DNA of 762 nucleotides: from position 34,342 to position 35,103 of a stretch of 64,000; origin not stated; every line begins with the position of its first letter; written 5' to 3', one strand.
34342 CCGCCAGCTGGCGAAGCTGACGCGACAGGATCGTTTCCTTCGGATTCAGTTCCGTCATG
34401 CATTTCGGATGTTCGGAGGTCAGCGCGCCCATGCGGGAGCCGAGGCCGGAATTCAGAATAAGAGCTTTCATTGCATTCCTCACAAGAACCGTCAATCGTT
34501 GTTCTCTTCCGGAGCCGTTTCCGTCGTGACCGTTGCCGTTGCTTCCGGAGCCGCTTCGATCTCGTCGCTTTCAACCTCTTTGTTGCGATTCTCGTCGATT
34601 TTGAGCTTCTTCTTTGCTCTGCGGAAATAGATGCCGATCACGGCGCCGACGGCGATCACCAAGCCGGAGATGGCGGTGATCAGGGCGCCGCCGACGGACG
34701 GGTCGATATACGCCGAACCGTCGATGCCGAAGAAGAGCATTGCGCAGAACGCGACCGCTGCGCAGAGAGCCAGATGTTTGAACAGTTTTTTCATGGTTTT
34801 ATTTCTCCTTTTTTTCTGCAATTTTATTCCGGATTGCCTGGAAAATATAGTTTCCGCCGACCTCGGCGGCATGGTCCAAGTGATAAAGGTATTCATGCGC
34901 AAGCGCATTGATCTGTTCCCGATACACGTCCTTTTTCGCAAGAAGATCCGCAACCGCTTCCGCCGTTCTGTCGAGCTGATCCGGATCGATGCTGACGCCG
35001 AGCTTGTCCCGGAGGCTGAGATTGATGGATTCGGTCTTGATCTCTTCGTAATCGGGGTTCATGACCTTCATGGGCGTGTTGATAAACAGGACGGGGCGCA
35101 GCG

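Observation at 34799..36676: YidC/Oxa1 insertase domain fused to a TagB/TagF-type glycerophosphotransferase domain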

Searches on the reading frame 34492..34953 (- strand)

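Call 6: search_protein_families(library=pfam, proteins=[window:34492-34953:-], max_evalue=0.001)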
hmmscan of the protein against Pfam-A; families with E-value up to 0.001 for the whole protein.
window:34492-34953:- (153 aa): 1 family
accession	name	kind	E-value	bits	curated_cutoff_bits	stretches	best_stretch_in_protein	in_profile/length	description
PF20712.2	CyanoTRADDas_TM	-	0.00045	20.7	24.3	1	61-116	12-64/68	Cyanobacterial TRADD-N associated 2-Transmembrane domain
